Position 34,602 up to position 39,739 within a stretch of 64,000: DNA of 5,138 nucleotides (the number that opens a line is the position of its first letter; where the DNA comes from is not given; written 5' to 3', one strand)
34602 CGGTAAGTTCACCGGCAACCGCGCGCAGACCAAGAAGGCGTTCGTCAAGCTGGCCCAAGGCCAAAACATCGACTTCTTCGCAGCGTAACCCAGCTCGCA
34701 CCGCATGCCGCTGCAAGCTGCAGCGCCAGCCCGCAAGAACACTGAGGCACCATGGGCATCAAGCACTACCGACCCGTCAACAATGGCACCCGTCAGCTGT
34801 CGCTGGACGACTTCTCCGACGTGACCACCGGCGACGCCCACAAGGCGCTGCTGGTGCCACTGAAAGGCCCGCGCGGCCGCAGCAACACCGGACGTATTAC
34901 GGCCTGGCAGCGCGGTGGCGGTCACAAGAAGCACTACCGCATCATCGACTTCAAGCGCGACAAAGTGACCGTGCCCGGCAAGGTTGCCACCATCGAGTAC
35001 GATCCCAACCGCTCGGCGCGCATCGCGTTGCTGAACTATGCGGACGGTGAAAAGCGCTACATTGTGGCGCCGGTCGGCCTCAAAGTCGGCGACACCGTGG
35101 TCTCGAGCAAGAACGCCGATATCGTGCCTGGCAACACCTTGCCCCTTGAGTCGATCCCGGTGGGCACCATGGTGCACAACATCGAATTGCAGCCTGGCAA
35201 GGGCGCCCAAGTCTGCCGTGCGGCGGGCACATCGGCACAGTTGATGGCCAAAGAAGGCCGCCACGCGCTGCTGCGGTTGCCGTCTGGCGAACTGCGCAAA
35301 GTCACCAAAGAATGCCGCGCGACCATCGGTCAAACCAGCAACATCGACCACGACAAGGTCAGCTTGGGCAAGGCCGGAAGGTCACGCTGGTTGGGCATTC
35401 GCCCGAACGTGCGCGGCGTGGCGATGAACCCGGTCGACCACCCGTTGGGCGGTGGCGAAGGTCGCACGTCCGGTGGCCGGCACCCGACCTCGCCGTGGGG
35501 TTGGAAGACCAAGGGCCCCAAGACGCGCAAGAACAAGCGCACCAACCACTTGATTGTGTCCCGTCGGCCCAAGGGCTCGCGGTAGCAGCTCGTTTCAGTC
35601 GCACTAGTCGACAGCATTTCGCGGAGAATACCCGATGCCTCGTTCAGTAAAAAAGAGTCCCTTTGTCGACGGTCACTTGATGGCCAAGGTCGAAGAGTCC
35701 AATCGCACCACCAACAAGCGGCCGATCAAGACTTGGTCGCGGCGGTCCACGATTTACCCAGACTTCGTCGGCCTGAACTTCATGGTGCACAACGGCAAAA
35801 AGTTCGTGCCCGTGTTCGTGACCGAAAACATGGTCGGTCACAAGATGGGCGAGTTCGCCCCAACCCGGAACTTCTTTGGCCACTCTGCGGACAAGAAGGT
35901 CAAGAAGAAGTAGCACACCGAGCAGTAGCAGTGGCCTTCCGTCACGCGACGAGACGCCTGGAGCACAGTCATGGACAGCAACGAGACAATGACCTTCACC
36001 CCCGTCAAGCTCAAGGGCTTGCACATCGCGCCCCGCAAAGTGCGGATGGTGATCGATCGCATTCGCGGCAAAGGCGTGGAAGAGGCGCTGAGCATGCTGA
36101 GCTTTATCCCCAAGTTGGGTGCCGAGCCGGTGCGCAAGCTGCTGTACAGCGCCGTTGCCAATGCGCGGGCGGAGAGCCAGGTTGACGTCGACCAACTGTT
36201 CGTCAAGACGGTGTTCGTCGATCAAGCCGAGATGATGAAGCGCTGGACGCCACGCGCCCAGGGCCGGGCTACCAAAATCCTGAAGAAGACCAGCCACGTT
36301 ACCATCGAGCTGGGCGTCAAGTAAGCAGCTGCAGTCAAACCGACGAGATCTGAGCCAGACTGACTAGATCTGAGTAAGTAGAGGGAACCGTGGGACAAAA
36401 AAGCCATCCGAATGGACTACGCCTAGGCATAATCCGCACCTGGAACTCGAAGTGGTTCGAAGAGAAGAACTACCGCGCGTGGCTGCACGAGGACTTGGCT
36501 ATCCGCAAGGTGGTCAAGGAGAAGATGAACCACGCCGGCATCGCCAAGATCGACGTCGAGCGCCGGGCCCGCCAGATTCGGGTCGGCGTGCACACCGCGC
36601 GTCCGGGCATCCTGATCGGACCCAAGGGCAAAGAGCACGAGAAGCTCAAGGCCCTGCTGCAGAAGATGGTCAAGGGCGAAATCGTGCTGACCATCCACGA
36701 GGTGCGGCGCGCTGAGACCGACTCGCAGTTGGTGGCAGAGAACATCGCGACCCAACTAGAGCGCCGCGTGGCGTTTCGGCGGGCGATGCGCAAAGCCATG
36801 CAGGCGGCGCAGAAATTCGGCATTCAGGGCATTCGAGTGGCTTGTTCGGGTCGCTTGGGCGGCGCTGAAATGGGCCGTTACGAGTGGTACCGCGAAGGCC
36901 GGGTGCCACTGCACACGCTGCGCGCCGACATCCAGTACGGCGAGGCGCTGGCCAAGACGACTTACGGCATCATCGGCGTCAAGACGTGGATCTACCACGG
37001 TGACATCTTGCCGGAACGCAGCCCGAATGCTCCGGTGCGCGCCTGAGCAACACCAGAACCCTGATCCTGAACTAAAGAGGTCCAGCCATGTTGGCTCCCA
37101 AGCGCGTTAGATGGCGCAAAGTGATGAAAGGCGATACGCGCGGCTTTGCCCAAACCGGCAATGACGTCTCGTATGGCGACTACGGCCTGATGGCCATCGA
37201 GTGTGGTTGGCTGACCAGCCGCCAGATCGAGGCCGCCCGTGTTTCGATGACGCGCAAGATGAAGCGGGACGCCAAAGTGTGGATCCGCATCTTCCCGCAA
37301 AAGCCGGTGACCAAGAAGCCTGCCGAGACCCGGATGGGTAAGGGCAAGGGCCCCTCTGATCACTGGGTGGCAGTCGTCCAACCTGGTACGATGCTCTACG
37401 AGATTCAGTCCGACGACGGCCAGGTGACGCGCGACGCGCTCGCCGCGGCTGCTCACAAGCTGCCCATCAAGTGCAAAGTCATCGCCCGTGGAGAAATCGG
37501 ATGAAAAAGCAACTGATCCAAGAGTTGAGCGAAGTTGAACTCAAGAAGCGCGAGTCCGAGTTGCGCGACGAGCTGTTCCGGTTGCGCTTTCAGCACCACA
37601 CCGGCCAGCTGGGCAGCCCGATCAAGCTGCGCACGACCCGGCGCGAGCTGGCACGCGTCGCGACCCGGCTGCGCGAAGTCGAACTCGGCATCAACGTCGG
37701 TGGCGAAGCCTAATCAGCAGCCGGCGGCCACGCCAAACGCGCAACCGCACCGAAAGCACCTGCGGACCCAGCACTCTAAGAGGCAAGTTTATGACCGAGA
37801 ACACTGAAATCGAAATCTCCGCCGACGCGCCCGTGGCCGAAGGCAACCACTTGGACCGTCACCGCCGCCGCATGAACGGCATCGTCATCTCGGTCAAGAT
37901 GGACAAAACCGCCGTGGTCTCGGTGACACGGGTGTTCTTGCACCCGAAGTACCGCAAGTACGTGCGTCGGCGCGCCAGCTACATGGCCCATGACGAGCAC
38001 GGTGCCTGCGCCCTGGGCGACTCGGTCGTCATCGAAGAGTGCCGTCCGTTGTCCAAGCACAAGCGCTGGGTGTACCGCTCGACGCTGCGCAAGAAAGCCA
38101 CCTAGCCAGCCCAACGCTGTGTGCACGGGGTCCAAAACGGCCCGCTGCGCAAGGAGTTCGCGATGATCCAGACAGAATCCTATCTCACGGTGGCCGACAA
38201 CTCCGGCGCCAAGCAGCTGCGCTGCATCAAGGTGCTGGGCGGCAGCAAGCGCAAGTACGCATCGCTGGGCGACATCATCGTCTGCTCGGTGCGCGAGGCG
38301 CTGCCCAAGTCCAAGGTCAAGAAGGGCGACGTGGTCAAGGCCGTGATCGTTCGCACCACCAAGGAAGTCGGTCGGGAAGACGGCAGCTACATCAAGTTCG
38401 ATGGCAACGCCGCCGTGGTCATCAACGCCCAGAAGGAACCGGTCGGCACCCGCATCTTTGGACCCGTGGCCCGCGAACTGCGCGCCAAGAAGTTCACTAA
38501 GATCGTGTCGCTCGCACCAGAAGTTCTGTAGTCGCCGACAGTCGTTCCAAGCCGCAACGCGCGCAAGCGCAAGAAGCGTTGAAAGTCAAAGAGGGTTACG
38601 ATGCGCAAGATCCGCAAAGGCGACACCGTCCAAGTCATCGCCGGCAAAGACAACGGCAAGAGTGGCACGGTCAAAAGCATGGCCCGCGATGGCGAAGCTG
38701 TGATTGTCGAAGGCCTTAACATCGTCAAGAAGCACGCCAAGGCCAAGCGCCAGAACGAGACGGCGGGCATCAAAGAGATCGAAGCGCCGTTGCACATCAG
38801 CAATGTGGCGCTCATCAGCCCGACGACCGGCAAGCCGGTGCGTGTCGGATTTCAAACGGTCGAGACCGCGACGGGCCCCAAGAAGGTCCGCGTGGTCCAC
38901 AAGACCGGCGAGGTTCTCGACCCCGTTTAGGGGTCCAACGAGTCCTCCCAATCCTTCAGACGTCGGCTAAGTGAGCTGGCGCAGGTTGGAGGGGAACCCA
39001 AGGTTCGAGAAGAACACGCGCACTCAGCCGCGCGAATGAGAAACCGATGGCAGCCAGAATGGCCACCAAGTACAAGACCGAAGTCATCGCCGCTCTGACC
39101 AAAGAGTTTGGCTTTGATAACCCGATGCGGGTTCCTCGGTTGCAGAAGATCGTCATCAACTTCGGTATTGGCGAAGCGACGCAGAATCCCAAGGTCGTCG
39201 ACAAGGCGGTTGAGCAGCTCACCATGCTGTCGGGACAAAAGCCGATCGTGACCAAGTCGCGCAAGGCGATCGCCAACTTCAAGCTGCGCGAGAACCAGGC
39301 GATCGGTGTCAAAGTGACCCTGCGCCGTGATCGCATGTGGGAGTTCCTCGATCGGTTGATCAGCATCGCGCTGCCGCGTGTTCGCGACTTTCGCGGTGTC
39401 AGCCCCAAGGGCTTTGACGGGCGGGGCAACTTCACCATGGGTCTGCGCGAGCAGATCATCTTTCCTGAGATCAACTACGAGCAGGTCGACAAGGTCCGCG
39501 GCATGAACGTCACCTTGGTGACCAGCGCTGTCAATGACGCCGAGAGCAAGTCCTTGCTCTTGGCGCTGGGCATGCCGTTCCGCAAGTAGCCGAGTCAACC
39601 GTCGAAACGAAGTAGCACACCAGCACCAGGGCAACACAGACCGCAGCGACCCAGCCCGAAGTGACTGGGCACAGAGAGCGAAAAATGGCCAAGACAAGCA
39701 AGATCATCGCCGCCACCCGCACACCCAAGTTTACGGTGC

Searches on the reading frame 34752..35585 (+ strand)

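Call 65: search_protein_families(library=pfam, proteins=[window:34752-35585:+], max_evalue=0.00001)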
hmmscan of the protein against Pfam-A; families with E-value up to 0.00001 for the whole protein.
window:34752-35585:+ (277 aa): 2 families
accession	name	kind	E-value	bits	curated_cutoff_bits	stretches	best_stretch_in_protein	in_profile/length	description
PF03947.24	Ribosomal_L2_C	-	4.2e-58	195.3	33.7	1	126-250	2-126/126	Ribosomal Proteins L2, C-terminal domain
PF00181.30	Ribosomal_L2_N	-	3.3e-37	126.8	23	1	42-118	1-77/77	Ribosomal Proteins L2, RNA binding N-terminal domain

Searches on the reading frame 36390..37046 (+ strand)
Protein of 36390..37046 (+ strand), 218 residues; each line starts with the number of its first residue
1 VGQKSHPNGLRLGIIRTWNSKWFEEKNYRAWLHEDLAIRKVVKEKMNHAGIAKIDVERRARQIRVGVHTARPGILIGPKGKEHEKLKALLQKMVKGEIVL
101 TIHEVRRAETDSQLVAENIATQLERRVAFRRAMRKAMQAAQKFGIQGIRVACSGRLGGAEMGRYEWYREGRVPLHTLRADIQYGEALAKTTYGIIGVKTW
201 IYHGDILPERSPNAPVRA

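Call 65: search_protein_families(library=pfam, proteins=[window:36390-37046:+], max_evalue=0.00001)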
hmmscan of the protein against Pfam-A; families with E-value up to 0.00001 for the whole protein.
window:36390-37046:+ (218 aa): 2 families
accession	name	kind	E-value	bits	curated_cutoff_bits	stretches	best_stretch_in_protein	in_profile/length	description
PF00189.25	Ribosomal_S3_C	-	1.1e-34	119.2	34.1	1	119-201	1-83/83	Ribosomal protein S3, C-terminal domain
PF07650.23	KH_2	-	7.4e-14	51.8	22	1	38-109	2-77/78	KH domain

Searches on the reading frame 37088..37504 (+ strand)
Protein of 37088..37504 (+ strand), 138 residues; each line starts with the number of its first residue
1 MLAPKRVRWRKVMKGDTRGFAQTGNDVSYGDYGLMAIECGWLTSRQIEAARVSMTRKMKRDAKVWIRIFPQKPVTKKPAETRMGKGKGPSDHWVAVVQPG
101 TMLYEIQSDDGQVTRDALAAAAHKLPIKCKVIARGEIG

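Call 65: search_protein_families(library=pfam, proteins=[window:37088-37504:+], max_evalue=0.00001)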
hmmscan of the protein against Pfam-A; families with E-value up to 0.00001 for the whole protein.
window:37088-37504:+ (138 aa): 1 family
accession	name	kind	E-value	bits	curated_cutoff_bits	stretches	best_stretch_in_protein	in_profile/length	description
PF00252.24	Ribosomal_L16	-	2e-48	164.1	27.9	1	4-132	1-132/132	Ribosomal protein L16p/L10e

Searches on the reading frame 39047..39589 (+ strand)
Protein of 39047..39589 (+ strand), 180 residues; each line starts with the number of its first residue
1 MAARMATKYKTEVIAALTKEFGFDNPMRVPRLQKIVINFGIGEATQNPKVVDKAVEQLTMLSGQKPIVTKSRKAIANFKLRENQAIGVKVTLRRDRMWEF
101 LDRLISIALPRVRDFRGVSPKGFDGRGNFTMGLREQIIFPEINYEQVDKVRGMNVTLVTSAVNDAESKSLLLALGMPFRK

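Call 65: search_protein_families(library=pfam, proteins=[window:39047-39589:+], max_evalue=0.00001)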
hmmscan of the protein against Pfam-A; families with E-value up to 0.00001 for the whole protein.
window:39047-39589:+ (180 aa): 2 families
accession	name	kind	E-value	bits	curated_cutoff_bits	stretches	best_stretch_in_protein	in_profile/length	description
PF00673.26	Ribosomal_L5_C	-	2.4e-39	133.8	27.8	1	86-178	2-94/94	ribosomal L5P family C-terminus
PF00281.24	Ribosomal_L5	-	5.3e-27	94.3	34.9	1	25-81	1-57/57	Ribosomal protein L5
